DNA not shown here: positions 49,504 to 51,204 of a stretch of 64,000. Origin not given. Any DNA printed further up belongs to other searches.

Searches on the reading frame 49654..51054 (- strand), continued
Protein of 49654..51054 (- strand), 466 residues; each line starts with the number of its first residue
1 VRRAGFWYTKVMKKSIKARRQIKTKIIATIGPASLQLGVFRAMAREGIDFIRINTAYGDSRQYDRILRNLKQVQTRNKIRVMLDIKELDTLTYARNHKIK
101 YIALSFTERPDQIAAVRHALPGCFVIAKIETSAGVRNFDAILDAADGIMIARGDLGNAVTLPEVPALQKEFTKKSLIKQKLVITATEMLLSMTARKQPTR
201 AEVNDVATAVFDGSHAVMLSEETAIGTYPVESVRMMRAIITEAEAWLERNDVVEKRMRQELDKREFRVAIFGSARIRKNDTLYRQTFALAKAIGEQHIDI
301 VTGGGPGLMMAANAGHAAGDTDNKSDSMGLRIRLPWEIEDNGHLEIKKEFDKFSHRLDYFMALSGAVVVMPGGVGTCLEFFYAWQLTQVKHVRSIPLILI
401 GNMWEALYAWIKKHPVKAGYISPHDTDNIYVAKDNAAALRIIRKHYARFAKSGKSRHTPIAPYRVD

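Call 33: predict_structure(alignment_id=A1)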
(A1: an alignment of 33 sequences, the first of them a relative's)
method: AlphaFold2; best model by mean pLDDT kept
length: 455 residues; sequences in the alignment: 33
mean_pLDDT: 81.3   pTM: 0.67
mean pLDDT of the five models: 81.3, 79.5, 79.4, 78.8, 78.4
residues with pLDDT >= 90: 212; 70-90: 142; 50-70: 57; < 50: 44
segments of 3 or more residues with pLDDT < 50: 1-6, 312-339, 447-455
pLDDT, mean of each block of 10 residues (from residue 1): 53 96 96 97 90 97 94 95 97 97 98 97 98 96 87 89 96 85 92 89 94 94 96 86 67 80 66 85 84 62 67 42 33 37 64 83 77 70 80 86 82 82 93 87 52 30
secondary structure, 60 per line:
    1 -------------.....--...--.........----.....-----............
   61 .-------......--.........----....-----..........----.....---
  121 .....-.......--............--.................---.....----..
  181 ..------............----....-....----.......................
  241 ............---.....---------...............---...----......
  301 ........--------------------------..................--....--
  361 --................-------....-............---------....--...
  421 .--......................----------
elements in order: E14-18 H26-34 E39-43 H49-61 E69-74 H77-85 E90-93 H99-108 E113-117 H121-125 H127-133 E136-140 H141-147 H150-166 E170-174 H179-182 H189-200 E205-208 H210-213 H218-252 E256-260 H270-284 E288-290 H295-308 H335-352 E355-358 H363-378 E386-389 H391-402 H412-415 E418-421 H424-445

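Call 36: fold_search(model_id=the predicted structure, library=pdb)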
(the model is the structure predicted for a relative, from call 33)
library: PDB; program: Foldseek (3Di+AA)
matches with E <= 10: 1853; with E <= 0.001: 853
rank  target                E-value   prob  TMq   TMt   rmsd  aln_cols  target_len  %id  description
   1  7r6y_C                3.7e-20  1.00  0.48  0.50  16.3       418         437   24  E117K mutant pyruvate kinase from rabbit muscle (released 2022-05-25)
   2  5sce_F                1.3e-19  1.00  0.47  0.49  18.5       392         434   26  Structure of liver pyruvate kinase in complex with anthraquinone derivative 55 (released 2022-03-16)
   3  5sch_A                1.5e-19  1.00  0.48  0.52  17.9       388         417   28  Structure of liver pyruvate kinase in complex with anthraquinone derivative 100 (released 2022-03-16)
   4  5sc9_H                1.5e-19  1.00  0.48  0.52  16.8       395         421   24  Structure of liver pyruvate kinase in complex with anthraquinone derivative 29 (released 2022-03-16)
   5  6nn5_C                1.5e-19  1.00  0.49  0.53  21.1       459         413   23  The structure of human liver pyruvate kinase, hLPYK-W527H (released 2019-06-19)
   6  6gg3_I                1.7e-19  1.00  0.48  0.52  21.3       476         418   24  Crystal structure of M2 PYK in complex with Alanine. (released 2019-09-04)
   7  6su1_H                1.9e-19  1.00  0.48  0.49  15.5       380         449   25  Trypanosoma congolense pyruvate kinase in complex with citrate and glycerol (released 2020-03-04)
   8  4rpp_C                2.0e-19  1.00  0.49  0.56  18.9       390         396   27  crystal structure of PKM2-K422R mutant bound with FBP (released 2015-02-25)
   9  5sc9_C                2.0e-19  1.00  0.49  0.53  18.8       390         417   26  Structure of liver pyruvate kinase in complex with anthraquinone derivative 29 (released 2022-03-16)
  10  6nn4_B                2.0e-19  1.00  0.49  0.53  21.1       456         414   23  The structure of human liver pyruvate kinase, hLPYK-D499N, in complex with Fru-1,6-BP (released 2019-06-19)
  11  6tti_A                2.0e-19  1.00  0.49  0.53  21.1       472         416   22  PKM2 in complex with Compound 6 (released 2020-01-15)
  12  6nn7_B                2.1e-19  1.00  0.47  0.52  10.6       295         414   32  The structure of human liver pyruvate kinase, hLPYK-GGG (released 2019-06-19)
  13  6su1_G                2.1e-19  1.00  0.48  0.53  15.6       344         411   27  Trypanosoma congolense pyruvate kinase in complex with citrate and glycerol (released 2020-03-04)
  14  6nn4_D                2.1e-19  1.00  0.47  0.52  16.0       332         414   31  The structure of human liver pyruvate kinase, hLPYK-D499N, in complex with Fru-1,6-BP (released 2019-06-19)
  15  6tth_A                2.1e-19  1.00  0.49  0.54  20.9       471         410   23  PKM2 in complex with L-threonine (released 2020-01-15)
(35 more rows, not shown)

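Call 54: search_protein_families(library=padloc, proteins=[window:49654-51054:-], max_evalue=0.001)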
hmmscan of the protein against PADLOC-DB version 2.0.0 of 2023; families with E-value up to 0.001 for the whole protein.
window:49654-51054:- (466 aa): 0 families

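Call 64: list_cluster_members(proteins=[P0001, P0268, P0297, P0002, P0121])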
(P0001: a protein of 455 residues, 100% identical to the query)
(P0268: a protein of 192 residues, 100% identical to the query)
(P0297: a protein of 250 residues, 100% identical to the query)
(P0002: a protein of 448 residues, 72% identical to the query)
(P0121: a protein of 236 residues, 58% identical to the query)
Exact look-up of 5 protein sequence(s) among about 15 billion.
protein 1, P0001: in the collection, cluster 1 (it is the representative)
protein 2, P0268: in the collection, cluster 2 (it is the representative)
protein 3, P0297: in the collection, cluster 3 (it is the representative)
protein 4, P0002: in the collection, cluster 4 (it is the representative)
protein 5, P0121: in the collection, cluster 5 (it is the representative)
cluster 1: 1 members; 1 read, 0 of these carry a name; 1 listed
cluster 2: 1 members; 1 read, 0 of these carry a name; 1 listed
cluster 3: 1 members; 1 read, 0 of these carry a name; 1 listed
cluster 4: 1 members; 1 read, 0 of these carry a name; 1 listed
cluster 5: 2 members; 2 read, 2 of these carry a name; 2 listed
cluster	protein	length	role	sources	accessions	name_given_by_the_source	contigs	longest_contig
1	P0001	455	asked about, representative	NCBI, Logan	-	-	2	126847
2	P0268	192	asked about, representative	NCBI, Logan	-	-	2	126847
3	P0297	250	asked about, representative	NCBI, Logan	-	-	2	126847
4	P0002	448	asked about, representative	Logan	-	-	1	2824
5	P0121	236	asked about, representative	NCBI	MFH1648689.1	MAG: pyruvate kinase [Patescibacteria group bacterium]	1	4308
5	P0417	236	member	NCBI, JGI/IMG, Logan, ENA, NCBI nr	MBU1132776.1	hypothetical protein KKG08_00725 [Patescibacteria group bacterium] | hypothetical protein [Patescibacteria group bacterium]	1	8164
